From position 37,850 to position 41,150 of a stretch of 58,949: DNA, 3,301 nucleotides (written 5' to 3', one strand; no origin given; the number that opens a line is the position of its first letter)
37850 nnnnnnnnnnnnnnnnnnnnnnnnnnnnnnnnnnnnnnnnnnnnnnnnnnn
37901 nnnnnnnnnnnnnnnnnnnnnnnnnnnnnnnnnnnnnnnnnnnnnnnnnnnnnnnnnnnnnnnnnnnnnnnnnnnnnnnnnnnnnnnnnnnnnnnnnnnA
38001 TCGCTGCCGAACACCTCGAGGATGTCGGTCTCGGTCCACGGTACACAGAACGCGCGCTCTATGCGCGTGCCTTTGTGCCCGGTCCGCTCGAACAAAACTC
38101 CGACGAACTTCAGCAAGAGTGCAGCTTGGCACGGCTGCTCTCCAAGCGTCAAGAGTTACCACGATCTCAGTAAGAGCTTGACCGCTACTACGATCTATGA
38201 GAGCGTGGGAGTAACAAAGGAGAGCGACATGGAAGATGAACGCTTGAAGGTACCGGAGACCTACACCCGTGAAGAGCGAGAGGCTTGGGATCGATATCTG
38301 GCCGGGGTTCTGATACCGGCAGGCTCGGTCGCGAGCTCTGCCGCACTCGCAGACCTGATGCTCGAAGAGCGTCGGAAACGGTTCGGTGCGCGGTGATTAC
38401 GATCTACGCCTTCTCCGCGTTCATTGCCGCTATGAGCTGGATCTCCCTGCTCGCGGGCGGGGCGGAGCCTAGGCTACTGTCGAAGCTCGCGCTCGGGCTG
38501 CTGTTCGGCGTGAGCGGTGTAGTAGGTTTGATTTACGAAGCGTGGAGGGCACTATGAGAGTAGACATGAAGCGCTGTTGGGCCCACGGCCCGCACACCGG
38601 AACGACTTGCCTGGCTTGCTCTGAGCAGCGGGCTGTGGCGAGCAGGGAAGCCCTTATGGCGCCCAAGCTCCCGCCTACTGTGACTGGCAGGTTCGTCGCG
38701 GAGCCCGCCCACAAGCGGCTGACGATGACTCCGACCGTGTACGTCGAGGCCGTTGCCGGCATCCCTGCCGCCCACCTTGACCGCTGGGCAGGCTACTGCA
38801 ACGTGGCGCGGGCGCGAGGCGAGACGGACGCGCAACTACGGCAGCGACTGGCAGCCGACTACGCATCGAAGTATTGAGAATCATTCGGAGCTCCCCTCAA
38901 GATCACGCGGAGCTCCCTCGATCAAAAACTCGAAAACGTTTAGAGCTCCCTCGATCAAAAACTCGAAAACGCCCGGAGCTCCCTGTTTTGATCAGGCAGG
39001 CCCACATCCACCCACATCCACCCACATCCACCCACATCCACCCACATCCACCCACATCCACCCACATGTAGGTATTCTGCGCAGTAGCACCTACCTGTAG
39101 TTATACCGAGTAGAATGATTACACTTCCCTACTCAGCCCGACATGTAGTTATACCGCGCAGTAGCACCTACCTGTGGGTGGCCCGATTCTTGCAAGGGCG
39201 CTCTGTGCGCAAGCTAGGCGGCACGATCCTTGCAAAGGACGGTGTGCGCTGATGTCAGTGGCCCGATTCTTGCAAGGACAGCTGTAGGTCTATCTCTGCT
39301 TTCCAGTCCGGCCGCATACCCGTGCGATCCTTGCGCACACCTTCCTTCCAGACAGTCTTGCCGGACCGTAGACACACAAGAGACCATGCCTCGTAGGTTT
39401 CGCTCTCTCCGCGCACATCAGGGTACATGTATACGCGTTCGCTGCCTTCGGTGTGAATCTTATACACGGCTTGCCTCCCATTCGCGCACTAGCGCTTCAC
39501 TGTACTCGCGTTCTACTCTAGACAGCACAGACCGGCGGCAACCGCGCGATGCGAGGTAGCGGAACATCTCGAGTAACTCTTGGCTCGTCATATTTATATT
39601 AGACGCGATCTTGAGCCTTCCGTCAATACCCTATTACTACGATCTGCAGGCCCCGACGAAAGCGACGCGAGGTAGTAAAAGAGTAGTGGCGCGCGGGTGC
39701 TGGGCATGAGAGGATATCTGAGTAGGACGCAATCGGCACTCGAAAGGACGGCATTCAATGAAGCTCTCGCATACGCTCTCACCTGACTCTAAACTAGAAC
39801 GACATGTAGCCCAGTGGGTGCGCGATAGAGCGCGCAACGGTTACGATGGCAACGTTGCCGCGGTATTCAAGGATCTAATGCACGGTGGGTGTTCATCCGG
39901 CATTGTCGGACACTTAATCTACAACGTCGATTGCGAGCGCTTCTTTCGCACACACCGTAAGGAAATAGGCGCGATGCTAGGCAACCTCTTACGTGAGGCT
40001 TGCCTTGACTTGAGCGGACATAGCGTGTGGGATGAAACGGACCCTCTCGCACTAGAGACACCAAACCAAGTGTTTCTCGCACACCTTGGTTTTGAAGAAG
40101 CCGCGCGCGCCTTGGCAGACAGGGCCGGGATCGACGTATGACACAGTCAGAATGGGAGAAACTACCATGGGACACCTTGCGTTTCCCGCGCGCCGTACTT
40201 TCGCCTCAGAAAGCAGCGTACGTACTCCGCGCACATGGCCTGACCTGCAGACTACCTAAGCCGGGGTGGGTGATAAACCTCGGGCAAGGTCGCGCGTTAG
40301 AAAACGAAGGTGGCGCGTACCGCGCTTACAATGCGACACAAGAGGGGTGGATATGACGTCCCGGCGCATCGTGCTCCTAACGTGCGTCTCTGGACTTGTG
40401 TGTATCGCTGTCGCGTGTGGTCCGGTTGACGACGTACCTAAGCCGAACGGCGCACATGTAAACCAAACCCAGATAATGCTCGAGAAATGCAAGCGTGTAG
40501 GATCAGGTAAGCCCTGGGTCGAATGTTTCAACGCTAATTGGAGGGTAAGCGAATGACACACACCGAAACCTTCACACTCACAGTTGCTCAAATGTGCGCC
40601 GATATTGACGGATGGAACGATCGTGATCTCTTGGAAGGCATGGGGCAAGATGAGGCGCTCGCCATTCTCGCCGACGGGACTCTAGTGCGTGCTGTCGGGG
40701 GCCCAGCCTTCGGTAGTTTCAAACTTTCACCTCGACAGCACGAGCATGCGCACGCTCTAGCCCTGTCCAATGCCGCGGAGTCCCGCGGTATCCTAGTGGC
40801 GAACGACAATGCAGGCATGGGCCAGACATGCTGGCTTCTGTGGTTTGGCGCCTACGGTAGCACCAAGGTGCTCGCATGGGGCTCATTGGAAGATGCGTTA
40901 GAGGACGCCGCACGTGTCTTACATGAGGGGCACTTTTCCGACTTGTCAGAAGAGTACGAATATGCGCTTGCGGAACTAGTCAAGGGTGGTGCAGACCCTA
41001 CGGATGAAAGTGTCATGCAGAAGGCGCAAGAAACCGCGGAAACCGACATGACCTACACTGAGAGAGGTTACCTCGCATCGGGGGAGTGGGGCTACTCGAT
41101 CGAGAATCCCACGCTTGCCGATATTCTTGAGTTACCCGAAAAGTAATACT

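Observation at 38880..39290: Non-coding repeat module I: four different repeat families, including a phased 10-bp array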

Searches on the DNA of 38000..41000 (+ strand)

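Call 8: search_dna_similar(query=window:38000-41000:+, collection=phages, mode=distant, max_rows=30)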
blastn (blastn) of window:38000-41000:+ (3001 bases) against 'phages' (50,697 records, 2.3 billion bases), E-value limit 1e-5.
No match.
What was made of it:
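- Tried and rejected: DNA search of 38000-41000 against GenBank phages: no match (call 8).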

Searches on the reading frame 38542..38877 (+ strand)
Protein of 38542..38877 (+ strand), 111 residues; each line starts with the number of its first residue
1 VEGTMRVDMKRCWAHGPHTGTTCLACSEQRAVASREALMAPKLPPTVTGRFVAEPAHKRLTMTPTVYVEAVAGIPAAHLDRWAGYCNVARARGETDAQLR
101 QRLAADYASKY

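Call 9: search_protein_families(library=pfam, proteins=[window:38542-38877:+], max_evalue=0.01)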
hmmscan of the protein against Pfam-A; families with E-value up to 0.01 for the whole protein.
window:38542-38877:+ (111 aa): 0 families

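Call 11: search_protein_families(library=phrogs, proteins=[window:38542-38877:+], max_evalue=0.01)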
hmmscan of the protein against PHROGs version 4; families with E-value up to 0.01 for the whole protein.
window:38542-38877:+ (111 aa): 0 families

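Call 16: find_related_loci(query=window:38542-38877:+, collection=viral_contigs, flank=10000)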
Query window:38542-38877:+ (111 aa) in viral_contigs; peptide patterns used: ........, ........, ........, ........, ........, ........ (x = any residue, [..] = any of these).
42 stretches matched a pattern, but none encodes a relative of the query by tblastn (E <= 1e-3).

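Call 17: find_encoding_contigs(protein=window:38542-38877:+, flank=10000, max_places=10)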
Protein window:38542-38877:+ (111 aa): no gene with exactly this product is on record in the collection.

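Call 105: search_protein_families(library=phrogs, proteins=[window:38554-38877:+], max_evalue=0.01)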
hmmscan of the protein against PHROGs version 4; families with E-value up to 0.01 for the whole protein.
window:38554-38877:+ (107 aa): 0 families
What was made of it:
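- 38554..38877 (+): Last gene (107-111 aa, Cys-rich, no family) of a short rightward operon. Its stop codon is the left border of the module. No Pfam or PHROG match (calls 9, 11, 105).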

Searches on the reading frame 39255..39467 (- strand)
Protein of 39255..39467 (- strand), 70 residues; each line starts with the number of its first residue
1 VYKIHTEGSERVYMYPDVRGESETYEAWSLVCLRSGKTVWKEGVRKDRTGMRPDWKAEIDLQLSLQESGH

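Call 44: search_protein_families(library=pfam, proteins=[window:39255-39467:-], max_evalue=0.05)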
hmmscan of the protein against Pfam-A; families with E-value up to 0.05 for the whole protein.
window:39255-39467:- (70 aa): 0 families

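Call 79: find_homologous_proteins(query=window:39255-39467:-, max_evalue=0.01)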
Query window:39255-39467:- (70 aa): 1 proteins with E <= 0.01 among 1 candidates.
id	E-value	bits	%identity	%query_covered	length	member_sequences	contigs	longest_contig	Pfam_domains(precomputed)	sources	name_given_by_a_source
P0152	5.0e-41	155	99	100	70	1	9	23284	-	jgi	jgi:hypothetical protein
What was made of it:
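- Tried and rejected: Word-indexed search with the 70-aa protein: only itself (call 79).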

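Call 83: search_protein_representatives(protein=window:39255-39467:-)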
Query: 70 residues. Proteins with E-value up to 0.001 (for the whole library): 19; up to 1e-10: 5; up to 1e-30: 0. The best 19 are listed.
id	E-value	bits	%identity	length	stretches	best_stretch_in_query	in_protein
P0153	9.2e-15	70.0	51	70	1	4-64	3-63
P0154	3.8e-13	64.9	55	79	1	10-64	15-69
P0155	1.6e-11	59.7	47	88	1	7-66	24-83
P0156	3.1e-11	58.8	50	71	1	7-64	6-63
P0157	5.0e-11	58.2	54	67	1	7-62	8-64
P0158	3.4e-09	52.3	49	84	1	9-63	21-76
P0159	7.2e-09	51.3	47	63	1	12-64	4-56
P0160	7.5e-09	51.3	50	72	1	5-64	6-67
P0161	1.1e-08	50.8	53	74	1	9-63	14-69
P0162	5.6e-08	48.5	49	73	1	9-61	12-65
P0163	7.4e-08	48.1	44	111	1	6-67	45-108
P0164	4.2e-07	45.7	47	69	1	12-62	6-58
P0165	8.8e-07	44.7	41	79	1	7-65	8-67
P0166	9.2e-07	44.7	54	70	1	10-59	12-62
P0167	1.1e-06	44.4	49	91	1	9-61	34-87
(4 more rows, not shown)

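Call 86: search_protein_families(library=pfam, alignment_id=A1, max_evalue=0.1)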
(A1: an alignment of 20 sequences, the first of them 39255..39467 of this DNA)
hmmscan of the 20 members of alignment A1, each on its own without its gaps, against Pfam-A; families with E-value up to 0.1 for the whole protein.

A. member 1, window:39255-39467:- (70 aa): 0 families

B. families by the number of members that match (of 20 scanned): 7 families
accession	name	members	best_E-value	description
PF00684.25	DnaJ_CXXCXGXG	1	0.00098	DnaJ central domain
PF17302.8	DUF5351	1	0.01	Family of unknown function (DUF5351)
PF01198.24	Ribosomal_L31e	1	0.011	Ribosomal protein L31e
PF06004.18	DUF903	1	0.015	Bacterial protein of unknown function (DUF903)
PF15777.11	Anti-TRAP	1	0.027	Tryptophan RNA-binding attenuator protein inhibitory protein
PF13810.12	DUF4185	1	0.028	Domain of unknown function (DUF4185)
PF08977.15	BOFC_N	1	0.092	Bypass of Forespore C, N terminal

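Call 87: find_related_loci(query=A1, collection=viral_contigs, flank=4000)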
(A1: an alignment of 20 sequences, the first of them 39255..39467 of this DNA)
Query A1 (70 aa) in viral_contigs; peptide patterns used: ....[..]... (x = any residue, [..] = any of these).
27 stretches matched a pattern, but none encodes a relative of the query by tblastn (E <= 1e-3).

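Call 88: predict_structure(alignment_id=A1)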
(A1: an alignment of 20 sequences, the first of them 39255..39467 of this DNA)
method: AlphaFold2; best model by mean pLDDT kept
length: 70 residues; sequences in the alignment: 20
mean_pLDDT: 91.3   pTM: 0.74
mean pLDDT of the five models: 91.3, 90.8, 90.6, 90.1, 87.8
residues with pLDDT >= 90: 56; 70-90: 12; 50-70: 1; < 50: 1
segments of 3 or more residues with pLDDT < 50: none
pLDDT, mean of each block of 10 residues (from residue 1): 92 93 94 95 93 90 82
secondary structure, 60 per line:
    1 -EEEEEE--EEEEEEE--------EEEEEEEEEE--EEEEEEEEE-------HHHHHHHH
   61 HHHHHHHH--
elements in order: E2-7 E10-16 E25-34 E37-45 H53-68
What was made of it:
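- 39255..39467 (-): Conserved 70-aa gene of unknown function, convergent with the promoter-like elements. Its start is preceded by GGGAGG. AlphaFold2 pLDDT 91, four strands plus a helix (call 88).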

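Call 91: fold_search(model_id=the predicted structure, library=pdb)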
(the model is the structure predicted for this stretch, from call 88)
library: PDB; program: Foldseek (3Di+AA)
matches with E <= 10: 538; with E <= 0.001: 0
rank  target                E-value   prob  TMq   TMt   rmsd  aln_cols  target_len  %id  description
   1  6d7k_H                9.3e-02  0.95  0.44  0.45  10.8        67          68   15  Complex structure of Methane monooxygenase hydroxylase in complex with inhibitory subunit (released 2019-06-26)
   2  6d7k_D                9.9e-02  0.95  0.44  0.48  10.7        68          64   15  Complex structure of Methane monooxygenase hydroxylase in complex with inhibitory subunit (released 2019-06-26)
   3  2na4_MODEL_1_A        3.5e-01  0.51  0.39  0.27   9.4        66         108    9  Curli secretion specificity factor CsgE W48A/F79A mutant (released 2016-06-15)
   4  5wam_A                8.6e-01  0.11  0.25  0.19   9.8        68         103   13  Structure of BamE from Neisseria gonorrhoeae (released 2017-12-06)
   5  9mr7_B                1.1e+00  0.08  0.27  0.14   9.7        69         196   20  Genetiocally detoxified pertussis toxin in complex with hu1B7 Fab and hu11E6 Fab (released 2025-04-16)
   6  3ita_D                1.2e+00  0.47  0.38  0.09   4.0        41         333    5  Crystal structure of Penicillin-Binding Protein 6 (PBP6) from E. coli in acyl-enzyme complex with ampicillin (released 2009-10-20)
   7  5hmn_A                1.2e+00  0.11  0.23  0.15   7.5        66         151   14  Crystal structure of an aminoglycoside acetyltransferase HMB0005 from an uncultured soil metagenomic sample, unknown a (released 2016-02-17)
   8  5w7z_A                1.3e+00  0.09  0.24  0.07   7.8        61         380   16  Crystal structure of DNA polymerase III subunit beta from Rickettsia conorii (released 2017-07-26)
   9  5wam_B                1.3e+00  0.08  0.27  0.22  10.3        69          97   12  Structure of BamE from Neisseria gonorrhoeae (released 2017-12-06)
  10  8yvk_A                1.4e+00  0.44  0.36  0.08   3.4        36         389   17  Neuraminidase of A/Red knot/Delaware Bay/310/2016 H10N4 in complex with CAV-F6 Fab (released 2025-07-02)
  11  5hmn_C                1.5e+00  0.09  0.23  0.15   7.6        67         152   15  Crystal structure of an aminoglycoside acetyltransferase HMB0005 from an uncultured soil metagenomic sample, unknown a (released 2016-02-17)
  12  4k3p_A                1.5e+00  0.08  0.25  0.08   7.6        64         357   17  E. coli sliding clamp in complex with AcQLALF (released 2013-05-01)
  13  9e3j_C                1.6e+00  0.09  0.33  0.24   8.5        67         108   16  Cryo EM structure of pertussis toxin in complex with neutralizing Fab PERT-171 (released 2025-10-29)
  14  1nzu                  1.7e+00  0.38  0.36  0.08   3.9        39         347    8  Wild-type penicillin-binding protein 5 from E. coli modified by beta-mercaptoethanol (released 2004-03-02)
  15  2b7v_MODEL_1_A        1.7e+00  0.14  0.35  0.35  11.1        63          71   10  Structure of ADAR2 dsRBM2 (released 2006-03-14)
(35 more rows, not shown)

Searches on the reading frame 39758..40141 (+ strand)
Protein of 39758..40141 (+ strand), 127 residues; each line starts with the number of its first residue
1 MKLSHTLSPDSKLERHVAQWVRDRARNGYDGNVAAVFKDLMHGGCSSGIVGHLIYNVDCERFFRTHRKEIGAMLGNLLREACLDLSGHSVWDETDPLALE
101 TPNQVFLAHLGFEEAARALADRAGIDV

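Call 9: search_protein_families(library=pfam, proteins=[window:39758-40141:+], max_evalue=0.01)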
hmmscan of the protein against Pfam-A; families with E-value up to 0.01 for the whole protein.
window:39758-40141:+ (127 aa): 1 family
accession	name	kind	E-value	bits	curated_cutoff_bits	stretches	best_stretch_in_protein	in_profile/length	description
PF23864.1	DUF7222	-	2.4e-13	50.7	27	1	36-82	17-63/108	Domain of unknown function (DUF7222)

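Call 11: search_protein_families(library=phrogs, proteins=[window:39758-40141:+], max_evalue=0.01)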
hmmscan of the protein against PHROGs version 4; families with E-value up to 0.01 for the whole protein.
window:39758-40141:+ (127 aa): 2 families
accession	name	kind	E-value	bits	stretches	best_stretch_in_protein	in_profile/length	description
phrog_2543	-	unknown function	1.7e-09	39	1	34-83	14-63/157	-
phrog_27501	-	unknown function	7.5e-07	30.4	1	35-81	24-70/185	-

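Call 18: find_encoding_contigs(protein=window:39758-40141:+, flank=10000, max_places=10)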
Protein window:39758-40141:+ (127 aa): 17 contigs read that carry it; 10 places shown.
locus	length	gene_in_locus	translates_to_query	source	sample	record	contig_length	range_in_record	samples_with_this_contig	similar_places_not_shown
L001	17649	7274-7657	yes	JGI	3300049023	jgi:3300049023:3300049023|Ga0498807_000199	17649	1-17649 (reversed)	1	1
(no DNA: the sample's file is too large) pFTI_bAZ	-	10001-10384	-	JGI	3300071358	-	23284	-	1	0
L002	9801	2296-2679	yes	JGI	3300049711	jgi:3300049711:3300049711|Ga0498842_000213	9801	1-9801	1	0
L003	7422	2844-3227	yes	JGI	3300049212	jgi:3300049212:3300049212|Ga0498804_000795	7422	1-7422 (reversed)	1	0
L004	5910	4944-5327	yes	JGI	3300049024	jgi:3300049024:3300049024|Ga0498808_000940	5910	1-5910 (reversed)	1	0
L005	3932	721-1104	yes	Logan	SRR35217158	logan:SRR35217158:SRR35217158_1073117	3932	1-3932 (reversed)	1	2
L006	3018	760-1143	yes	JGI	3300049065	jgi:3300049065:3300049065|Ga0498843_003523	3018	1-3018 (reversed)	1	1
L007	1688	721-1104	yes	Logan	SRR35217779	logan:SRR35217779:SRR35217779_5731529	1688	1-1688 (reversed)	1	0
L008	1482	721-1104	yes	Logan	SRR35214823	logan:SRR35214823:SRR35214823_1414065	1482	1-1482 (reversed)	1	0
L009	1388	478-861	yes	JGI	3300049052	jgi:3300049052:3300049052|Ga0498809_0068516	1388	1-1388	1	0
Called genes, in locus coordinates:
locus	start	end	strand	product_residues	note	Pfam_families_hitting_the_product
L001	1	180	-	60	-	?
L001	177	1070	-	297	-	-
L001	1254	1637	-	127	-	-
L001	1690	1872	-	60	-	-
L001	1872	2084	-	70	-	-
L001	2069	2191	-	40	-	-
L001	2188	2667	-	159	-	-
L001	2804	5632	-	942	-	-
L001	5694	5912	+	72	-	-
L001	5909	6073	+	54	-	-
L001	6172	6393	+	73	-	-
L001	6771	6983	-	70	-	-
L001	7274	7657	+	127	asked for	PF23864:DUF7222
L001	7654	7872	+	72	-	-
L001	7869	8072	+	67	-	-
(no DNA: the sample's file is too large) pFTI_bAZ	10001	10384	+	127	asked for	PF23864:DUF7222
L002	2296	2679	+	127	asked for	PF23864:DUF7222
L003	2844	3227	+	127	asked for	PF23864:DUF7222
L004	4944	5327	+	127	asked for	PF23864:DUF7222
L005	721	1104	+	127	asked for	PF23864:DUF7222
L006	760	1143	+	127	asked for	PF23864:DUF7222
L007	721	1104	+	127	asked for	PF23864:DUF7222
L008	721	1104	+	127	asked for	PF23864:DUF7222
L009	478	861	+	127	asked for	PF23864:DUF7222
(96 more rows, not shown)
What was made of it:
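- Checked: Gene callers left the gap 38878-39254 empty in the near-identical contigs whose gene tables cover it (call 18).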
